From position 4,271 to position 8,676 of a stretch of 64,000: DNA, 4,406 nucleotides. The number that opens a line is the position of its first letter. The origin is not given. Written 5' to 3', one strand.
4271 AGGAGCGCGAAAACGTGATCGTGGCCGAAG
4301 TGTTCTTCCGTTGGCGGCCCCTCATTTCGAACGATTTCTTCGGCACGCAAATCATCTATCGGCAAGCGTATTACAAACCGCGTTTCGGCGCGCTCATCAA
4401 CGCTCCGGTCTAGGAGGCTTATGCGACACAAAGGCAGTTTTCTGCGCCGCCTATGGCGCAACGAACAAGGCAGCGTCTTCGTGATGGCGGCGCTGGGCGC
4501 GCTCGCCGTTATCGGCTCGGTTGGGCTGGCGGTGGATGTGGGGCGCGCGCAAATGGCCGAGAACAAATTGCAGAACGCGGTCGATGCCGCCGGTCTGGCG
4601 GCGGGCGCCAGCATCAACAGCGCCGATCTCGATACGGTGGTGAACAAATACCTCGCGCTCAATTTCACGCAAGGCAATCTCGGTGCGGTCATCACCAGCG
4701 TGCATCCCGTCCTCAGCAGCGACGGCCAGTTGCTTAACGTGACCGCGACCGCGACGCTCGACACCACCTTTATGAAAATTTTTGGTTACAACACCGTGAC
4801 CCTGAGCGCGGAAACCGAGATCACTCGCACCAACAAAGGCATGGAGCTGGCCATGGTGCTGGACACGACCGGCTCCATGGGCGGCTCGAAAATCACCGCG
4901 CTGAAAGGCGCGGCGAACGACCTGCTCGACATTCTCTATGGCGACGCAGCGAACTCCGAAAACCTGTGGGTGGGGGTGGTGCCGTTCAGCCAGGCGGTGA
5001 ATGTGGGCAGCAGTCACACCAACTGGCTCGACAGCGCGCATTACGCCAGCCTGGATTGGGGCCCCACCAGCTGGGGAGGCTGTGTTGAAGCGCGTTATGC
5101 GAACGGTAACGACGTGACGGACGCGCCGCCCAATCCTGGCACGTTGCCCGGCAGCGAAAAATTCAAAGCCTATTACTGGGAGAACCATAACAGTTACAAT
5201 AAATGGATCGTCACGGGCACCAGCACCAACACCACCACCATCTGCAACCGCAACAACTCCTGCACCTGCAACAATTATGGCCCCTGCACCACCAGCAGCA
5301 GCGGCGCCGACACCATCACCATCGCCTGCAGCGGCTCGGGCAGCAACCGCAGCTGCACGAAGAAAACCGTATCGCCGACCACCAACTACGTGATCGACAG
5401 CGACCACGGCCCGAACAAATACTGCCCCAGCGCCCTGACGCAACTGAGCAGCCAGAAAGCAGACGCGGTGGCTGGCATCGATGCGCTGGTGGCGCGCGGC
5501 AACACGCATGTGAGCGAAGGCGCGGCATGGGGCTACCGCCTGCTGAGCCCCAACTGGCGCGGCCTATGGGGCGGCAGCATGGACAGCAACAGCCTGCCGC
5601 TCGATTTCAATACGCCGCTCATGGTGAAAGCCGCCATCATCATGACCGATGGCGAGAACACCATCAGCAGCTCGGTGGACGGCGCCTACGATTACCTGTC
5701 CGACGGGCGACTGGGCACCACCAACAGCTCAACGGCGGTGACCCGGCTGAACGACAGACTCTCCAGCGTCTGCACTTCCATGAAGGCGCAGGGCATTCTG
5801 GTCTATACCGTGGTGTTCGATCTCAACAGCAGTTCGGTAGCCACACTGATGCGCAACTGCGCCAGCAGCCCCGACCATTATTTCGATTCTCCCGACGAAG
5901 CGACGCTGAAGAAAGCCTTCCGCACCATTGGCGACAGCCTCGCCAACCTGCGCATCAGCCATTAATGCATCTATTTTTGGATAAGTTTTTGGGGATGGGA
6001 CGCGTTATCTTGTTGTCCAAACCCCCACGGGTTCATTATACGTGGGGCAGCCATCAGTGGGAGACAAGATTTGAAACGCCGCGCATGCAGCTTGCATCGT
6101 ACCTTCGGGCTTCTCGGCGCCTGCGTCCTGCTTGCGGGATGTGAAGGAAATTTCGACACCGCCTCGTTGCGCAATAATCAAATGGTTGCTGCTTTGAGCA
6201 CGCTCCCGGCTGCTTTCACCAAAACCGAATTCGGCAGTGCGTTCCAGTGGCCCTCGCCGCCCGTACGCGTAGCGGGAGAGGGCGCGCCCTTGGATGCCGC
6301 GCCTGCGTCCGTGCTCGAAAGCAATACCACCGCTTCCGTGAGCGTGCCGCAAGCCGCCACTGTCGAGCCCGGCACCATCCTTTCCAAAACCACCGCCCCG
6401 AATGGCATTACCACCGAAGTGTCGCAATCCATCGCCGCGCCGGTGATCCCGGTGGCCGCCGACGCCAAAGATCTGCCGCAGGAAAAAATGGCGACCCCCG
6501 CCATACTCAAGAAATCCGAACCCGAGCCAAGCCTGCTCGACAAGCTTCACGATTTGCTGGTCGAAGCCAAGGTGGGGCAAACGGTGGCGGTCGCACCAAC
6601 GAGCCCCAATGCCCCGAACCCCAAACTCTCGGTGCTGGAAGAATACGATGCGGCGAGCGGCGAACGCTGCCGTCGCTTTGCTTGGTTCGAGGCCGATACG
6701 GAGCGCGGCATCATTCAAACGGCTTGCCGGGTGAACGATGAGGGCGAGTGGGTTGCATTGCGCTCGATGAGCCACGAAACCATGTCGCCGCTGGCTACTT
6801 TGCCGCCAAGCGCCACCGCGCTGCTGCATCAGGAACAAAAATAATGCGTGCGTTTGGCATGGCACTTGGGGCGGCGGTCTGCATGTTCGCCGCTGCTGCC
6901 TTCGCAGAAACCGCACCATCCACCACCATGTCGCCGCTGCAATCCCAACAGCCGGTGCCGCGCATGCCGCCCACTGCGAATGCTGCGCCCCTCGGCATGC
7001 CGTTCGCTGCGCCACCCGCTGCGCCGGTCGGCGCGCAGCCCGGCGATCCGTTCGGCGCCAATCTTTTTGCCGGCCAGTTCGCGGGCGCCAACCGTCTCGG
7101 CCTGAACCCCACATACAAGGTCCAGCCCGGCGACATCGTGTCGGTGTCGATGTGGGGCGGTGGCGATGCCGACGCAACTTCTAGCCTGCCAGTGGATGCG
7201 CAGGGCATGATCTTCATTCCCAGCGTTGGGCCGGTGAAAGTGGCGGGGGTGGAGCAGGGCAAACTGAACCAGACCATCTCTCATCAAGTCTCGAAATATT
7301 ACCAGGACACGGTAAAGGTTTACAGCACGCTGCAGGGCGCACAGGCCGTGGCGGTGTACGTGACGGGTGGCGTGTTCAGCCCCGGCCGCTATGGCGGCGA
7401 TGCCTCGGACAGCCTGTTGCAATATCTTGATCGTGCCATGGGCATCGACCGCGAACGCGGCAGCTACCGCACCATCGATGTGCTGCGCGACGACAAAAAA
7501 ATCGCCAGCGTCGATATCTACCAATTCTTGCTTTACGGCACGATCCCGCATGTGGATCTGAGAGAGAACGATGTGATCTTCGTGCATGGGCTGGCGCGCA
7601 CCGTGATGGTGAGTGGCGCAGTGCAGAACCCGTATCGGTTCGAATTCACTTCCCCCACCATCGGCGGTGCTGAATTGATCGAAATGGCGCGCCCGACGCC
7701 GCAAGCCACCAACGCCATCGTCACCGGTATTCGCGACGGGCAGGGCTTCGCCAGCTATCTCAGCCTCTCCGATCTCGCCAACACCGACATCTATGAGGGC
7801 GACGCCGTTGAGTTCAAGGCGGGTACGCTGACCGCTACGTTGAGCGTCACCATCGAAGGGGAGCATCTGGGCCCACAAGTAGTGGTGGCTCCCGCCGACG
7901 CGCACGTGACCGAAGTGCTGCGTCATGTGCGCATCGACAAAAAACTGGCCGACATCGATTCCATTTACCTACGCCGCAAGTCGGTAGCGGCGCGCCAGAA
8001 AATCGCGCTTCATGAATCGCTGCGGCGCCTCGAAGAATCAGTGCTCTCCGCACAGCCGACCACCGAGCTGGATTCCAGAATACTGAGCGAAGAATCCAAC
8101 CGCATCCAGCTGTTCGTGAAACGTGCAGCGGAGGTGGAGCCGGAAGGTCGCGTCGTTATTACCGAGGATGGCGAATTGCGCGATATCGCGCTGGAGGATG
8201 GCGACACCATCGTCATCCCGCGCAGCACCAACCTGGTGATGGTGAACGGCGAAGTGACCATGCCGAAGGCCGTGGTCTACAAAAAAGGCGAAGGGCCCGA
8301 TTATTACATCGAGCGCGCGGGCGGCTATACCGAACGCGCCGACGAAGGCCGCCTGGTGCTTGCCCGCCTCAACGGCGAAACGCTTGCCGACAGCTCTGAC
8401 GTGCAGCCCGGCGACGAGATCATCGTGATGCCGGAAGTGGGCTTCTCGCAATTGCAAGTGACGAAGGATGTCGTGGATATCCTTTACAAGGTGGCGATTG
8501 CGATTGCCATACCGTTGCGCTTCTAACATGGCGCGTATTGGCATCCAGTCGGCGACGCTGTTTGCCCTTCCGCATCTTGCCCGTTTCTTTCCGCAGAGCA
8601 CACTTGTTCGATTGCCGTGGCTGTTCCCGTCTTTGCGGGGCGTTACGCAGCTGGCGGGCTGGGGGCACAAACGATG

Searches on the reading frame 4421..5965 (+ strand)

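Call 30: search_protein_families(library=pfam, proteins=[window:4421-5965:+], max_evalue=0.001)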
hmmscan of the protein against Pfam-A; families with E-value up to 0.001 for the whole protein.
window:4421-5965:+ (514 aa): 2 families
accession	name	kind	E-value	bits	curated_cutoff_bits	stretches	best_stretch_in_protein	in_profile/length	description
PF13400.11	Tad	-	3.6e-08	34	22.3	1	17-63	1-46/47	Putative Flp pilus-assembly TadE/G-like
PF00092.34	VWA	-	5.1e-07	30.5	23.8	0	444-500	116-172/174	von Willebrand factor type A domain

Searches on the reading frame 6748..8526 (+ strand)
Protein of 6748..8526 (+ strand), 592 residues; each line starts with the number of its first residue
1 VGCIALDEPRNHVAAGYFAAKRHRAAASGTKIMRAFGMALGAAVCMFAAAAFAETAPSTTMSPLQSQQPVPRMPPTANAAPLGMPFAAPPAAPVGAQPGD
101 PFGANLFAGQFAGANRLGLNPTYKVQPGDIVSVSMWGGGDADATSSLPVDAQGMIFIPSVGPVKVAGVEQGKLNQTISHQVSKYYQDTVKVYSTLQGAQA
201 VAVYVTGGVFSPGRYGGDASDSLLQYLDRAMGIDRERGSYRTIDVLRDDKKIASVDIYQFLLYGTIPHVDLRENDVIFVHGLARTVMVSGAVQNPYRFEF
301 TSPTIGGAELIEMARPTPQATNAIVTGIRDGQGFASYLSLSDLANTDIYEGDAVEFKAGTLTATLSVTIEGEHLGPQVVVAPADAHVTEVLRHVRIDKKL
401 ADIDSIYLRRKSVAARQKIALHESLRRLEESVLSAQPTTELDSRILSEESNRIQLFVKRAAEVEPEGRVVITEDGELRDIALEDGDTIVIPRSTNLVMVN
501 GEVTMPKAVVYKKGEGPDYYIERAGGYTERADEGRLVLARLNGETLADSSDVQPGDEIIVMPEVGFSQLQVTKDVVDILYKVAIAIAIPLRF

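Call 30: search_protein_families(library=pfam, proteins=[window:6748-8526:+], max_evalue=0.001)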
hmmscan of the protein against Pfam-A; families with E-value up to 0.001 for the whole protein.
window:6748-8526:+ (592 aa): 3 families
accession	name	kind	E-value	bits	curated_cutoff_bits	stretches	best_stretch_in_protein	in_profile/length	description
PF02563.21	Poly_export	-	7.1e-15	55.4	28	1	120-187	4-69/77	Polysaccharide biosynthesis/export protein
PF22461.2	SLBB_2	-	4.8e-10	39.8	27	1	203-279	3-79/79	SLBB domain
PF10531.15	SLBB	-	1.8e-08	34.5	27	1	497-544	2-50/55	SLBB domain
